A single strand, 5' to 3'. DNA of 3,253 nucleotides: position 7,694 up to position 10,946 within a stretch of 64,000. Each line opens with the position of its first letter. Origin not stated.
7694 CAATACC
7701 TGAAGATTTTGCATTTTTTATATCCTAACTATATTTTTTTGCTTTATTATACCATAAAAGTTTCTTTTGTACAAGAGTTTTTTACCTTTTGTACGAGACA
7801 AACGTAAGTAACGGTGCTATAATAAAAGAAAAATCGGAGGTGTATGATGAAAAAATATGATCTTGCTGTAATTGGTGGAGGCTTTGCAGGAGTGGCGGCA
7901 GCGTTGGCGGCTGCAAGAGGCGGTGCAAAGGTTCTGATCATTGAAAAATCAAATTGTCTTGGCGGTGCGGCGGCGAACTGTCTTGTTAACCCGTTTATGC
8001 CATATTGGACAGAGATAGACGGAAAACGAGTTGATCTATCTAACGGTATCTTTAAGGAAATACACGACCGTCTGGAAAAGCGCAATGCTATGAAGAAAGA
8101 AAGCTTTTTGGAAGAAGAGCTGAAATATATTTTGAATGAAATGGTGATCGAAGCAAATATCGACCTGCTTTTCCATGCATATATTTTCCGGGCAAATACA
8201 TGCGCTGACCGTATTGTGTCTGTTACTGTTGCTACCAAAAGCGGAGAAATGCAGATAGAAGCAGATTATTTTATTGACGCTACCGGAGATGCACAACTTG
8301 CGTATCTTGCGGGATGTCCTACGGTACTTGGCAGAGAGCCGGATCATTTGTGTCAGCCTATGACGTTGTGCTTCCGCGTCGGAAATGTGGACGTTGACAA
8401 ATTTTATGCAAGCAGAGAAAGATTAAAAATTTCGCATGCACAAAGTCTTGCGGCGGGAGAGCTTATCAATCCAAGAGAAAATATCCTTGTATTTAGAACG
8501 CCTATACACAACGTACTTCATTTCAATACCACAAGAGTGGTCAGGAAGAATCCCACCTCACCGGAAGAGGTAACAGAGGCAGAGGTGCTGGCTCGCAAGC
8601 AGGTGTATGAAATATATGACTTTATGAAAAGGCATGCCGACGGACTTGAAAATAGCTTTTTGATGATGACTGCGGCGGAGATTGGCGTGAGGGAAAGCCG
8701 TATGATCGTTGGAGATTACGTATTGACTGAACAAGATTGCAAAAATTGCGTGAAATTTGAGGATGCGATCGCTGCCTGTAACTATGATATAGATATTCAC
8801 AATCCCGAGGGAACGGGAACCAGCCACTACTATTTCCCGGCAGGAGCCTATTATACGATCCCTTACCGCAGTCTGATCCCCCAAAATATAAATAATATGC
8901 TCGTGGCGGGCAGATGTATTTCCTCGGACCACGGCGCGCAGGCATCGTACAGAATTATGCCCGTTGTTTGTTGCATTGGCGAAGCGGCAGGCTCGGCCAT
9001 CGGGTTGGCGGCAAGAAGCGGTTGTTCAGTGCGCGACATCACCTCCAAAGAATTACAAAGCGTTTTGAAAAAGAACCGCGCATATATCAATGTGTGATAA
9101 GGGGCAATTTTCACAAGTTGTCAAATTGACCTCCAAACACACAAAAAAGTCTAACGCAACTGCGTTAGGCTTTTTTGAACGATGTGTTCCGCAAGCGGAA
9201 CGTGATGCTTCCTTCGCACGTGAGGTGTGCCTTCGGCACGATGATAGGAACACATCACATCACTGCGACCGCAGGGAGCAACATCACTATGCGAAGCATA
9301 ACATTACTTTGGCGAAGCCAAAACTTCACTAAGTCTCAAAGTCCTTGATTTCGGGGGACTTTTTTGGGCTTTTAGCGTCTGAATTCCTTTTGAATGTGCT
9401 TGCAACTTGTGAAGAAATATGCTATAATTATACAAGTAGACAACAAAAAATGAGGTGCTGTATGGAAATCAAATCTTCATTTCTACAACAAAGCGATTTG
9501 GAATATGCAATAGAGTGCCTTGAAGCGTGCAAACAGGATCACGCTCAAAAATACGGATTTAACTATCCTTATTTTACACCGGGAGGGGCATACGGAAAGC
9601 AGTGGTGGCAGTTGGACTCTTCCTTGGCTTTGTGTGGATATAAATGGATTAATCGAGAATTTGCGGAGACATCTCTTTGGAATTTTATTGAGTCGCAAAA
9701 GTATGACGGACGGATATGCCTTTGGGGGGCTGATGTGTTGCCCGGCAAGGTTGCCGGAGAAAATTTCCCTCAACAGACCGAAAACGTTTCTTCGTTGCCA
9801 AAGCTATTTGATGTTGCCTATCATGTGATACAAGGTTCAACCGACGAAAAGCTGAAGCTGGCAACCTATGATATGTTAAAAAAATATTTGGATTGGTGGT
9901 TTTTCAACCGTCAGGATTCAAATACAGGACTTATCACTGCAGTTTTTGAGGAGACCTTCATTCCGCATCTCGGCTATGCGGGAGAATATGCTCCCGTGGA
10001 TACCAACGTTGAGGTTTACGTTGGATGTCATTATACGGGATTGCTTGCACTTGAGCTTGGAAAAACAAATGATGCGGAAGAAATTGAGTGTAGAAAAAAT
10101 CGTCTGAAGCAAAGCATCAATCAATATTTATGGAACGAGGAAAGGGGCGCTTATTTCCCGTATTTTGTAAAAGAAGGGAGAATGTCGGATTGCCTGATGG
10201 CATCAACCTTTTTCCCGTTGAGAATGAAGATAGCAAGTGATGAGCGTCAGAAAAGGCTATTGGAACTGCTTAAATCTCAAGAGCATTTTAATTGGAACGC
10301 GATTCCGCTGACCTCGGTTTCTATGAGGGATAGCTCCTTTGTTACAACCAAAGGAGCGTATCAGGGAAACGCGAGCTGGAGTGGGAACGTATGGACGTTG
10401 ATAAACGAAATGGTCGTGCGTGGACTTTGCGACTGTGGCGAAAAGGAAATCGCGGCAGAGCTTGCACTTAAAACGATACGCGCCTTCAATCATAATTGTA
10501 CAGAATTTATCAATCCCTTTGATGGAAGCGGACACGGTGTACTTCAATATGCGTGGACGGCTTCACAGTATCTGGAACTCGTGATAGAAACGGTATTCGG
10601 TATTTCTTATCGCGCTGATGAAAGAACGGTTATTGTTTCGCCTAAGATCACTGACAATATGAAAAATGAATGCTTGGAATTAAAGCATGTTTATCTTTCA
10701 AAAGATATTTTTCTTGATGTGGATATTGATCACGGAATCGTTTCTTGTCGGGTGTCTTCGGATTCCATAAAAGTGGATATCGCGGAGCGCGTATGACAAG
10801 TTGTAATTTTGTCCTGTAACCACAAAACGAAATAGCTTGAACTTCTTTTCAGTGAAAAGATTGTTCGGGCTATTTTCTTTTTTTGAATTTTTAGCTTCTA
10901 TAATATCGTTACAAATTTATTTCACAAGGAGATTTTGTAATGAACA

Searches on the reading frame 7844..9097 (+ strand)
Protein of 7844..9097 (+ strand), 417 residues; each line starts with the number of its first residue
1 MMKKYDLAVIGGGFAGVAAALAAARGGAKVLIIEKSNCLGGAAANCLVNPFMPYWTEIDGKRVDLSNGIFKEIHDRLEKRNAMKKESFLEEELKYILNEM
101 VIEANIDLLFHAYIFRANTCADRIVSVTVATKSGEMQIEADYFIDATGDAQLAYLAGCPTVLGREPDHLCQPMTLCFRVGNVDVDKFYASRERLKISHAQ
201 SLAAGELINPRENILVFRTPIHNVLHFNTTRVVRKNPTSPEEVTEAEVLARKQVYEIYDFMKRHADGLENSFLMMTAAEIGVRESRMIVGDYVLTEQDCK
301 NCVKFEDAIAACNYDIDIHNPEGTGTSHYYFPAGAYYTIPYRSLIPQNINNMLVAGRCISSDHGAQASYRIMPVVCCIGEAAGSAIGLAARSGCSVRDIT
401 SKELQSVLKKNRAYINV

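Call 34: find_encoding_contigs(protein=window:7844-9097:+, flank=3000, max_places=10)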
Protein window:7844-9097:+ (417 aa): no gene with exactly this product is on record in the collection.

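Call 101: search_protein_families(library=pfam, proteins=[window:7844-9097:+], max_evalue=0.00001)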
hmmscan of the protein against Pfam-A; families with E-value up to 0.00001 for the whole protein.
window:7844-9097:+ (417 aa): 5 families
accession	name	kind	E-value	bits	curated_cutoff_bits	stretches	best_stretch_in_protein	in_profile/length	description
PF12831.13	FAD_oxidored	-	2.8e-118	396.3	27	1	6-408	1-416/416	FAD dependent oxidoreductase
PF07992.20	Pyr_redox_2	-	1.7e-09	38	26.1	1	5-41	1-38/291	Pyridine nucleotide-disulphide oxidoreductase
PF13450.12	NAD_binding_8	-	6.6e-08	33.2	21.9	1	9-48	1-40/68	NAD(P)-binding Rossmann-like domain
PF00890.30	FAD_binding_2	-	8.8e-08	32.2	20.4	1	6-44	1-39/414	FAD binding domain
PF01266.30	DAO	-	1.4e-07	31.9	27.9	1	6-43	1-39/353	FAD dependent oxidoreductase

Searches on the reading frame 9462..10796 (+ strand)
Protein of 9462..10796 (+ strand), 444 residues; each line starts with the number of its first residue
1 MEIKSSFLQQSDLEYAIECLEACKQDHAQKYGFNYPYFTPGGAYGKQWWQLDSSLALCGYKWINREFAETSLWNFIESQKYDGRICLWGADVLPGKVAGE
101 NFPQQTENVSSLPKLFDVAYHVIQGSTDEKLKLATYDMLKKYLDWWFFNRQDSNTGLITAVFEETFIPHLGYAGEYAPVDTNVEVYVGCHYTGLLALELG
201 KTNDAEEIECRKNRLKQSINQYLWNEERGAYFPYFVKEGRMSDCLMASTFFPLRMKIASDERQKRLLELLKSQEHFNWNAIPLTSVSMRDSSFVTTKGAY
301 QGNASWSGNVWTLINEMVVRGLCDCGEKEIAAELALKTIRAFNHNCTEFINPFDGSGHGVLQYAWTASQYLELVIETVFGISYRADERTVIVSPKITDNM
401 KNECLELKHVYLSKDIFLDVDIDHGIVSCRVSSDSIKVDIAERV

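Call 101: search_protein_families(library=pfam, proteins=[window:9462-10796:+], max_evalue=0.00001)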
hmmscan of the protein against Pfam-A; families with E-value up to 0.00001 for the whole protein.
window:9462-10796:+ (444 aa): 3 families
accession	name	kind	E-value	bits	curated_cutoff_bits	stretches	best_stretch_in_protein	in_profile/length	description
PF22422.2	MGH1-like_GH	-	1.8e-35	123.6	27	1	174-366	168-356/356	Mannosylglycerate hydrolase MGH1-like glycoside hydrolase domain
PF01204.24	Trehalase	-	2.2e-16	60.2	21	1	175-344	303-464/512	Trehalase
PF03200.22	Glyco_hydro_63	-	3.6e-06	26.5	22.4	0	249-329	350-430/492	Glycosyl hydrolase family 63 C-terminal domain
